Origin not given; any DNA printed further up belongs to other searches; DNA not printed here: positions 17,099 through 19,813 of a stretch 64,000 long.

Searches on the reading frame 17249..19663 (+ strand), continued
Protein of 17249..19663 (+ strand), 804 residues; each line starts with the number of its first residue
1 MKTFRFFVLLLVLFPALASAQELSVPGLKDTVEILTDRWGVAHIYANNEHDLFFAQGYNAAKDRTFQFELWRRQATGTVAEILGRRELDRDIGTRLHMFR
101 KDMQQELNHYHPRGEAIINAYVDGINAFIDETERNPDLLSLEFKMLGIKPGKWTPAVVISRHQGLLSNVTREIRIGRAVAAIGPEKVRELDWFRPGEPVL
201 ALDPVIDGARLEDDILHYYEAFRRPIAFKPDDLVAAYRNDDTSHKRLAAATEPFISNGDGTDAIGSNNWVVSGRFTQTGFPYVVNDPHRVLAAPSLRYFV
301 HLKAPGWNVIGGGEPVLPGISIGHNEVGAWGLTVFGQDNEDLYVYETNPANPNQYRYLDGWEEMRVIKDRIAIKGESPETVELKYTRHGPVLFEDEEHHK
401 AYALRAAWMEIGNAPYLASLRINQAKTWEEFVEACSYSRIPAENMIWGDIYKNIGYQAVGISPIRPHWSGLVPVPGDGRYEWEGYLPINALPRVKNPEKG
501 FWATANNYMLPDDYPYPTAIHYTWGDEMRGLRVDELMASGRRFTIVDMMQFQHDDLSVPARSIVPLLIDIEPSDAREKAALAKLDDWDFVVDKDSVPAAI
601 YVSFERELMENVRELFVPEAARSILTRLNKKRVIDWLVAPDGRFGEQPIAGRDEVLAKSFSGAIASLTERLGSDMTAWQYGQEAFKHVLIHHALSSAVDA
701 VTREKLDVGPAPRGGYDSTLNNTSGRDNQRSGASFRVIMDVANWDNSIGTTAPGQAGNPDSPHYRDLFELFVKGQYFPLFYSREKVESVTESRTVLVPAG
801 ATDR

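Call 13: find_related_loci(query=A1, collection=genome_contigs, flank=10000)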
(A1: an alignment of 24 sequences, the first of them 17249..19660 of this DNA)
Query A1 (804 aa) in genome_contigs; peptide patterns used: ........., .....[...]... (x = any residue, [..] = any of these).
600 stretches matched a pattern (row limit reached: there are more); 469 encode a relative of the query (tblastn E <= 1e-3); the best 80 are kept; 80 distinct loci.
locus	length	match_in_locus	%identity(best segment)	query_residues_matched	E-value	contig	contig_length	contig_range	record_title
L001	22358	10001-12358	71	14-799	0e+0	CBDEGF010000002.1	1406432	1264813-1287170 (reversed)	MAG: Candidatus Marinacidobacterales bacterium isolate c082ba49-c445-4dc2-813e-242f56799b7a genome assembly, contig: con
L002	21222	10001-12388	66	4-798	0e+0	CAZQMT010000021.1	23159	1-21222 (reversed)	MAG TPA_asm: uncultured Vicinamibacterales bacterium isolate SRP092796_co5_802 genome assembly, contig: NODE_2473_length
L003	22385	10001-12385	63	6-796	0e+0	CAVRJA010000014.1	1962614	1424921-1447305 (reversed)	MAG: uncultured Acidobacteriota bacterium isolate MFD05942.bin.2.7 genome assembly, contig: contig_8739, whole genome sh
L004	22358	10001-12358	65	18-803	0e+0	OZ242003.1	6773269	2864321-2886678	MAG: Vicinamibacterales bacterium isolate a81303e6-5222-43c3-8420-e6164aabff0e genome assembly, chromosome: 1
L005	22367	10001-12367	65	15-802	0e+0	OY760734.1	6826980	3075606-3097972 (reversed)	MAG: Vicinamibacterales bacterium isolate 10b48155-431e-4809-9d43-759f23ff96f9 genome assembly, chromosome: 1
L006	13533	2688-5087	64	7-804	0e+0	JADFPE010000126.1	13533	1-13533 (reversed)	MAG: Acidobacteria bacterium isolate B71T1B8 B71T1B8_NODE8428, whole genome shotgun sequence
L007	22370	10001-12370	64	12-798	0e+0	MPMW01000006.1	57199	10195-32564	MAG: Acidobacteria bacterium bin61 NODE_961_length_57199_cov_15.9137_ID_1921, whole genome shotgun sequence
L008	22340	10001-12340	65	24-802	0e+0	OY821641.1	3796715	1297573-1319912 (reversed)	MAG: Vicinamibacteria bacterium isolate 8cd05730-cbc4-4aa5-8344-af9f7d824ee9 genome assembly, chromosome: 1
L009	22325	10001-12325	64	25-798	0e+0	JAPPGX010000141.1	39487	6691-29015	MAG: Acidobacteriota bacterium isolate RHO1_bin_67 NODE_1991_length_39487_cov_26.319892, whole genome shotgun sequence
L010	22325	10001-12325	65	25-798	0e+0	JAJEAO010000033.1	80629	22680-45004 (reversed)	MAG: Acidobacteria bacterium isolate jk18x7bins.57 k141_1986757, whole genome shotgun sequence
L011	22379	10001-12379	63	10-799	0e+0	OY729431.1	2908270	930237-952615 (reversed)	MAG: Vicinamibacteria bacterium isolate 6b1ebb23-bf14-4213-9fd5-2478dc99539b genome assembly, chromosome: 1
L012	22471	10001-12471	64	16-804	0e+0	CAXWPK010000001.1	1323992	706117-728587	MAG: Bryobacterales bacterium isolate b6043546-425d-4966-9de7-cf72a436bd97 genome assembly, contig: contig_1, whole geno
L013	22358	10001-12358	64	18-802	0e+0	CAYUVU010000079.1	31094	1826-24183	MAG TPA_asm: uncultured Acidobacteriota bacterium isolate SRP338948_co1_9 genome assembly, contig: k141_209796, whole ge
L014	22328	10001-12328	65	24-798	0e+0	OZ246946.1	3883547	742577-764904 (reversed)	MAG: Vicinamibacteria bacterium isolate 344fb95d-b79c-434c-8e88-824dadf82238 genome assembly, chromosome: 1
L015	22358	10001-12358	63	21-802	0e+0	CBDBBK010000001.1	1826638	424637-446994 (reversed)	MAG: Vicinamibacterales bacterium isolate d813070e-d522-4825-9428-f92955092b71 genome assembly, contig: contig_1, whole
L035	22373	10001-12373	57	17-798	0e+0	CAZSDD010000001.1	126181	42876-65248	MAG TPA_asm: uncultured Gemmatimonadaceae bacterium isolate SRP319275_co2_298 genome assembly, contig: NODE_9_length_126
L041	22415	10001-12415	58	2-799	0e+0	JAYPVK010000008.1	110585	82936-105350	MAG: Pseudomonadales bacterium isolate 139588_S189_rosella_bins.tsv.090 NODE_128_length_110585_cov_6.874351, whole genom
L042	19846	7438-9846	57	1-798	0e+0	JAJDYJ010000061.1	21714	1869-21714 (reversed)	MAG: Pseudomonadales bacterium isolate jk18x34bins.22 k141_453045, whole genome shotgun sequence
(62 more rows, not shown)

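Call 17: find_encoding_contigs(protein=P0002, flank=10000, max_places=3)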
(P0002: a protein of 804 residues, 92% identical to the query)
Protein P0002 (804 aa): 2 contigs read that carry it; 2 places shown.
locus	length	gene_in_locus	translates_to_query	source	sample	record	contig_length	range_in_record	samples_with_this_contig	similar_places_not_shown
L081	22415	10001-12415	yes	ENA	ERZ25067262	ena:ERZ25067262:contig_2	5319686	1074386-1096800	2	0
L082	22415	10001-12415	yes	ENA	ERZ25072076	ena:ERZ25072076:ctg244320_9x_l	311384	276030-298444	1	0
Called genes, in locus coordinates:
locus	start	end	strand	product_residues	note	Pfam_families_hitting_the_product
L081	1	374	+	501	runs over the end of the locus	PF13384:HTH_23, PF13518:HTH_28, PF13551:HTH_29, PF13565:HTH_32, PF13358:DDE_3, PF00753:Lactamase_B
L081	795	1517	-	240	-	PF02146:SIR2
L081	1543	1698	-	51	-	-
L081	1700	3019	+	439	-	PF04052:TolB_N, PF07676:PD40, PF26549:Tricorn_N, PF26550:Tricorn_2nd, PF25460:Beta-prop_Aladin (weak), PF07676:PD40, PF26549:Tricorn_N, PF07676:PD40, +4 more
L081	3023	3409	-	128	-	-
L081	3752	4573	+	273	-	PF07238:PilZ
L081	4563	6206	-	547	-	PF00920:ILVD_EDD_N, PF24877:ILV_EDD_C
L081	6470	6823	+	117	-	PF02558:ApbA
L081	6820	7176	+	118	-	PF08546:ApbA_C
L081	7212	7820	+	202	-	-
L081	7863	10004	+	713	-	PF07676:PD40 (faint), PF26549:Tricorn_N, PF26550:Tricorn_2nd, PF00930:DPPIV_N, PF26549:Tricorn_N (weak), PF01738:DLH, PF20434:BD-FAE, PF00326:Peptidase_S9, +2 more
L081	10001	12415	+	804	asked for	PF01804:Penicil_amidase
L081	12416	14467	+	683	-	PF02897:Peptidase_S9_N, PF00326:Peptidase_S9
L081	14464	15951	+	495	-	PF00675:Peptidase_M16 (weak), PF05193:Peptidase_M16_C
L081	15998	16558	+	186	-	-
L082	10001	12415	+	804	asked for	PF01804:Penicil_amidase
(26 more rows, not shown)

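Call 18: find_encoding_contigs(protein=P0003, flank=10000, max_places=3)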
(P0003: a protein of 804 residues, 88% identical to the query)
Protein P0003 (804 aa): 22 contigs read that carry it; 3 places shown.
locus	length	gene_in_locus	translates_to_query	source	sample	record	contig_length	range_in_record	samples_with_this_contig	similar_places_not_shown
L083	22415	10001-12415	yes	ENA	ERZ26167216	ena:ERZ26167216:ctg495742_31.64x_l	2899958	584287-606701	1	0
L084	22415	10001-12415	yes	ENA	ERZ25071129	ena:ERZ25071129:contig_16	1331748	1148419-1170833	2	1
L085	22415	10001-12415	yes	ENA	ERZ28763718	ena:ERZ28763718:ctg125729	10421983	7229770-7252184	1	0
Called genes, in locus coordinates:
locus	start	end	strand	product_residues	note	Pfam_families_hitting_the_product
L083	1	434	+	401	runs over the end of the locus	PF04052:TolB_N, PF07676:PD40, PF26549:Tricorn_N, PF26550:Tricorn_2nd, PF07676:PD40, PF26549:Tricorn_N, PF26549:Tricorn_N, PF07676:PD40, +6 more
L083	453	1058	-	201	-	PF04264:YceI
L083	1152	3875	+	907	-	PF13435:Cytochrome_C554 (faint), PF07719:TPR_2 (faint), PF13181:TPR_8 (faint), PF13431:TPR_17 (faint), PF00515:TPR_1 (faint), PF14559:TPR_19, PF13424:TPR_12 (weak), PF13432:TPR_16, +2 more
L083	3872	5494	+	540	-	PF01839:FG-GAP (faint), PF13517:FG-GAP_3, PF07593:UnbV_ASPIC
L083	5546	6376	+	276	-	PF07238:PilZ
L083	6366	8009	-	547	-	PF00920:ILVD_EDD_N, PF24877:ILV_EDD_C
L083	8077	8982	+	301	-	PF02558:ApbA, PF08546:ApbA_C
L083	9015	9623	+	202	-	-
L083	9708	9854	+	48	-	-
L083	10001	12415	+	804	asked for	PF01804:Penicil_amidase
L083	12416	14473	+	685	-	PF02897:Peptidase_S9_N, PF00326:Peptidase_S9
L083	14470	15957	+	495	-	PF00675:Peptidase_M16 (weak), PF05193:Peptidase_M16_C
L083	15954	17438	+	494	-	PF00675:Peptidase_M16 (weak), PF05193:Peptidase_M16_C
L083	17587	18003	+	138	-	-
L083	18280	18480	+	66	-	PF07927:HicA_toxin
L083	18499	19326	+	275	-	PF00581:Rhodanese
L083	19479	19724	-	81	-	PF05016:ParE_toxin (weak)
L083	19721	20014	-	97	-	PF02604:PhdYeFM_antitox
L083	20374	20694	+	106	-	PF26549:Tricorn_N (weak), PF07676:PD40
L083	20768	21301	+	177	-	PF07969:Amidohydro_3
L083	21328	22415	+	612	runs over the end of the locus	PF01019:G_glu_transpept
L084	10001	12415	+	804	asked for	PF01804:Penicil_amidase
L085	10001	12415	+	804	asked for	PF01804:Penicil_amidase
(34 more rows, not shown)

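Call 19: find_encoding_contigs(protein=P0005, flank=8000, max_places=2)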
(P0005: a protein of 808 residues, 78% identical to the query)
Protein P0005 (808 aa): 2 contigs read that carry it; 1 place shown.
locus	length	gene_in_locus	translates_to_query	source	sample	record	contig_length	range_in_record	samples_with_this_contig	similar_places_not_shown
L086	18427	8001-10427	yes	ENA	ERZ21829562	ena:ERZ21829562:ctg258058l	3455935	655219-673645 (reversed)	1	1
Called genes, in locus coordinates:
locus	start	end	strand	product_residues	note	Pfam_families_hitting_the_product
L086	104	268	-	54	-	-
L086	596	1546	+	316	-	PF07238:PilZ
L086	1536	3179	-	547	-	PF00920:ILVD_EDD_N, PF24877:ILV_EDD_C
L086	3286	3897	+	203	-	-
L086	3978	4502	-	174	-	-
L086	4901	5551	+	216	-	PF00069:Pkinase, PF07714:PK_Tyr_Ser-Thr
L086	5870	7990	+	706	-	PF07676:PD40 (faint), PF26549:Tricorn_N (weak), PF26550:Tricorn_2nd (weak), PF00930:DPPIV_N, PF26549:Tricorn_N (weak), PF01738:DLH, PF20434:BD-FAE, PF00326:Peptidase_S9, +1 more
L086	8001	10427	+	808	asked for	PF01804:Penicil_amidase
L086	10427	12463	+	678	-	PF02897:Peptidase_S9_N, PF00326:Peptidase_S9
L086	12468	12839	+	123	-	PF01243:PNPOx_N (weak)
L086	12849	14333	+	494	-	PF00675:Peptidase_M16 (weak), PF05193:Peptidase_M16_C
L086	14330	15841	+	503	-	PF05193:Peptidase_M16_C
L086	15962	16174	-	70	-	PF09948:PpoB2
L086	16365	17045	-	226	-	PF09948:PpoB2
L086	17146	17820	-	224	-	PF07040:DUF1326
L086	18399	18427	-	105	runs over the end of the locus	PF08755:YccV-like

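Call 20: find_encoding_contigs(protein=P0008, flank=8000, max_places=2)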
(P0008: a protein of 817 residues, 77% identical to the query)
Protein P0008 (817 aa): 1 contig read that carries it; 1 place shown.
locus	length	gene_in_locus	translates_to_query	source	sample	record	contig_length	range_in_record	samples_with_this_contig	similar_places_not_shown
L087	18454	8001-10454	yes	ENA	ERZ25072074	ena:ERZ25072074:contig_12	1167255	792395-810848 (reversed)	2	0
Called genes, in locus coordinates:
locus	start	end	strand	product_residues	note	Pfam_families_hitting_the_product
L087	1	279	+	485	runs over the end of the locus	PF01134:GIDA (faint), PF01494:FAD_binding_3 (faint), PF03486:HI0933_like (faint), PF07992:Pyr_redox_2, PF13738:Pyr_redox_3, PF00070:Pyr_redox, PF02852:Pyr_redox_dim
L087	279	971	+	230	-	PF09335:VTT_dom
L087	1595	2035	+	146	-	-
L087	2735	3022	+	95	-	PF07238:PilZ (weak)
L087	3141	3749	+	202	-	-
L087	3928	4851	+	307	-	PF07592:DDE_Tnp_ISAZ013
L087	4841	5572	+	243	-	-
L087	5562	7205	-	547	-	PF00920:ILVD_EDD_N, PF24877:ILV_EDD_C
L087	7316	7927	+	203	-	-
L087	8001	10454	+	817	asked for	PF01804:Penicil_amidase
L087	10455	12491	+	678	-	PF02897:Peptidase_S9_N, PF00326:Peptidase_S9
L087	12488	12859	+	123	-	PF01243:PNPOx_N (weak)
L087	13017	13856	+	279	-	PF00581:Rhodanese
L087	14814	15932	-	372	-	PF13384:HTH_23 (weak), PF13518:HTH_28 (faint), PF13551:HTH_29, PF13565:HTH_32, PF13358:DDE_3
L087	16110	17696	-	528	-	PF01425:Amidase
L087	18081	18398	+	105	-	PF01035:DNA_binding_1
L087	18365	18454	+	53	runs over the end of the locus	-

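Call 21: find_encoding_contigs(protein=P0016, flank=8000, max_places=2)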
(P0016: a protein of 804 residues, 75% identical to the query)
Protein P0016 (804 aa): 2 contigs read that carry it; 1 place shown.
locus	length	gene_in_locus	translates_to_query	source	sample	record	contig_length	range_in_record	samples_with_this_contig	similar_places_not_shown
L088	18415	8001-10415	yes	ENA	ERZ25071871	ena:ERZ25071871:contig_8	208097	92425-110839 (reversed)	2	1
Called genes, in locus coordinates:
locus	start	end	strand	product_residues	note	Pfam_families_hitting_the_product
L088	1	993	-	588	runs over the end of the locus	PF00361:Proton_antipo_M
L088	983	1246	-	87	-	-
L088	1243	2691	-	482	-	PF00361:Proton_antipo_M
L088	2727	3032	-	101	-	PF00420:Oxidored_q2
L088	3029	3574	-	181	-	PF00499:Oxidored_q3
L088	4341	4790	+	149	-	PF01047:MarR, PF12802:MarR_2, PF13463:HTH_27 (faint), PF13412:HTH_24 (weak)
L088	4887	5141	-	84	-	-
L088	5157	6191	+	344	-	PF13237:Fer4_10 (faint), PF13484:Fer4_16 (faint), PF02036:SCP2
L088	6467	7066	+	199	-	PF03352:Adenine_glyco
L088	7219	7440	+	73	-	-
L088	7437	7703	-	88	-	-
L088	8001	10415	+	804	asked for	PF01804:Penicil_amidase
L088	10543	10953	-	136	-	PF00884:Sulfatase (weak), PF16347:SGSH_C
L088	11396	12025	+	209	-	-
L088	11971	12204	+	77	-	PF06123:CreD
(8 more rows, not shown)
